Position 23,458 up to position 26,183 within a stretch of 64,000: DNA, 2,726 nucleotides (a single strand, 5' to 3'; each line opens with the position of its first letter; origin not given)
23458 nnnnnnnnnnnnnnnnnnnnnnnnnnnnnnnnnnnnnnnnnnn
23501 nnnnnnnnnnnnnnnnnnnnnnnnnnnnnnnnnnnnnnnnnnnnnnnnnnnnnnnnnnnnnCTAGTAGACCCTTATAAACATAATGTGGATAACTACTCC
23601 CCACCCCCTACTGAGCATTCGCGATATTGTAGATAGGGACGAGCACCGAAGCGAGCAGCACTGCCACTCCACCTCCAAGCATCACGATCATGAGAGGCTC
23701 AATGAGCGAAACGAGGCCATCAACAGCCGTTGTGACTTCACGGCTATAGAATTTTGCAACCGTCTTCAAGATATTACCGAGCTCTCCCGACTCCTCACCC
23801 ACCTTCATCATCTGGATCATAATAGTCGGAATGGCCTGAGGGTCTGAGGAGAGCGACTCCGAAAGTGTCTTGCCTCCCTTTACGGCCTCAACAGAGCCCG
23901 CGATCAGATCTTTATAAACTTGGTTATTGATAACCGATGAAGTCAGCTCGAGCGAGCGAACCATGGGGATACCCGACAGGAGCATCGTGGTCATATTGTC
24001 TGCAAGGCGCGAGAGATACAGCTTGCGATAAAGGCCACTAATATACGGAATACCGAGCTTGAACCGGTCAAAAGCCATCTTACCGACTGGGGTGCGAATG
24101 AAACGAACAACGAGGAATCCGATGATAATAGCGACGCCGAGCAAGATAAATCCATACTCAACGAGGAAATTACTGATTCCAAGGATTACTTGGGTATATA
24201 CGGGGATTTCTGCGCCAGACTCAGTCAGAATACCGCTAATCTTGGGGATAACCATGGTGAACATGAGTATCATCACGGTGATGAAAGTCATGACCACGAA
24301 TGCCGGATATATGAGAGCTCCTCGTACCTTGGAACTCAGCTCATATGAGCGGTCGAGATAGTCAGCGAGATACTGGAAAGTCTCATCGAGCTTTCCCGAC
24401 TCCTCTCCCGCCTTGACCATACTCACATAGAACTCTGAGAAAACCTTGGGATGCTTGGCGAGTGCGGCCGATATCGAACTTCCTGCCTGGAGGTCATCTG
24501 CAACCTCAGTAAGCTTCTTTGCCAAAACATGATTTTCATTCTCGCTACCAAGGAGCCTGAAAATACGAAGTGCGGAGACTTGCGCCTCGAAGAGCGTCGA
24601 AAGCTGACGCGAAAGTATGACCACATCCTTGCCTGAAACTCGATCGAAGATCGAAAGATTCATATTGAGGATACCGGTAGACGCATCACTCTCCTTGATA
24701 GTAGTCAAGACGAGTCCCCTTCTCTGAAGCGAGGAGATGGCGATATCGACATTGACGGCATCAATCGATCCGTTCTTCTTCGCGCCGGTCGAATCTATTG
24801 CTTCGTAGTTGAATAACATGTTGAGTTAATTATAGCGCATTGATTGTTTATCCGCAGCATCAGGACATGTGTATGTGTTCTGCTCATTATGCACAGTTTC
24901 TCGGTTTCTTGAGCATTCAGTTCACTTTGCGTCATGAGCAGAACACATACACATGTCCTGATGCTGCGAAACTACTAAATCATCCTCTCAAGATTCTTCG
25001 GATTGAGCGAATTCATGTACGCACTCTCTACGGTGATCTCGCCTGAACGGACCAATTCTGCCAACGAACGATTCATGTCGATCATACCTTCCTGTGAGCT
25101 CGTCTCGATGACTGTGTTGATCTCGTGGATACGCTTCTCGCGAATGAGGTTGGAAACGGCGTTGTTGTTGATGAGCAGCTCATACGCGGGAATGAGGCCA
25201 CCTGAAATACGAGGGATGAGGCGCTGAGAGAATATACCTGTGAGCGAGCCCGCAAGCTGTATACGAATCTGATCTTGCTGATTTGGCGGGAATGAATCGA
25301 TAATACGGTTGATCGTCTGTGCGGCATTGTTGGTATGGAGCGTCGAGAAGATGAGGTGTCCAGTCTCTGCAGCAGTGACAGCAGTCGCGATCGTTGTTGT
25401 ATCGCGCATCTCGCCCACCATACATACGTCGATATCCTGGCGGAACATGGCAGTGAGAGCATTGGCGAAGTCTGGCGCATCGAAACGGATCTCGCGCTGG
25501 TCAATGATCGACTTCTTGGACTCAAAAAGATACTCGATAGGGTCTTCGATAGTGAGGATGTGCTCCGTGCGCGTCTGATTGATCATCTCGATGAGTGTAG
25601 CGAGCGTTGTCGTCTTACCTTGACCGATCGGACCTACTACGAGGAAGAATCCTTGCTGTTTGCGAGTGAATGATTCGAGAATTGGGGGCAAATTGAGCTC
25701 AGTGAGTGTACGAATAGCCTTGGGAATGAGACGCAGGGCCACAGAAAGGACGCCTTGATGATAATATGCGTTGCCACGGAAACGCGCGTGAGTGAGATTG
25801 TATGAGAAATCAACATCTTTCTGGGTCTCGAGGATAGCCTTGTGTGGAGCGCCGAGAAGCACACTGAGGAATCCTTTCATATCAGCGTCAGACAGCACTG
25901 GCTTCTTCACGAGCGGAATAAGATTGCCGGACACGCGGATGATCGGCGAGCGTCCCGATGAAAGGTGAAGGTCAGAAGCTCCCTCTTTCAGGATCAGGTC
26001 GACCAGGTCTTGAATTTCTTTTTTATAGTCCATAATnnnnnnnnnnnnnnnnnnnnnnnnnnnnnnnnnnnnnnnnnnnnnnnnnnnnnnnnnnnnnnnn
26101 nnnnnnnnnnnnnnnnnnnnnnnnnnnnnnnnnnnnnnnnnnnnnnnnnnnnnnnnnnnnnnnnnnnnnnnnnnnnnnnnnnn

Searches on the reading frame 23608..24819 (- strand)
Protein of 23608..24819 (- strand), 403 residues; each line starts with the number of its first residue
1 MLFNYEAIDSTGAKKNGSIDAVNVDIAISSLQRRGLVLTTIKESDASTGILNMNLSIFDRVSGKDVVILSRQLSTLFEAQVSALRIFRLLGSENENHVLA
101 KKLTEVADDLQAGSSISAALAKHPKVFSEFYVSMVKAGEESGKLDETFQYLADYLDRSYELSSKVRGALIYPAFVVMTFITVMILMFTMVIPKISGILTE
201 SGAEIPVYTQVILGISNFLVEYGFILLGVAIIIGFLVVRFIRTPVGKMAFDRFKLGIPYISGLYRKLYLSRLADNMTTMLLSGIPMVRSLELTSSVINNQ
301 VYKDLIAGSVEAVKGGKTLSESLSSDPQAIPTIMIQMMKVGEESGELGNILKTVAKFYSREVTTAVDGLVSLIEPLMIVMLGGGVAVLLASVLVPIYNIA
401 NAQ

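Call 63: search_protein_families(library=pfam, proteins=[window:23608-24819:-])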
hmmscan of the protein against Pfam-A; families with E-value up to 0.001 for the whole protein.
window:23608-24819:- (403 aa): 1 family
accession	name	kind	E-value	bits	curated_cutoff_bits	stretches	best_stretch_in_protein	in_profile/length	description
PF00482.28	T2SSF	-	5.8e-54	181.8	25.2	2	70-192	2-125/125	Type II secretion system (T2SS), protein F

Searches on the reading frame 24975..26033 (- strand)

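Call 63: search_protein_families(library=pfam, proteins=[window:24975-26033:-])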
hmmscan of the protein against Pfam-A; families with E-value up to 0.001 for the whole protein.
window:24975-26033:- (352 aa): 4 families
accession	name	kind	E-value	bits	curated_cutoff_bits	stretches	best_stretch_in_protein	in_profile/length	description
PF00437.27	T2SSE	-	7.3e-41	140.5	24.9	1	84-276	93-281/370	Type II/IV secretion system protein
PF13401.12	AAA_22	-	0.0002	22.1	27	1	125-163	3-33/130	AAA domain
PF25199.1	nSTAND_NTPase5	-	0.00029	21.1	34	0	121-174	35-88/145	Novel STAND NTPase 5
PF13086.12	AAA_11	-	0.00073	19.8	27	0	123-160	13-56/257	AAA domain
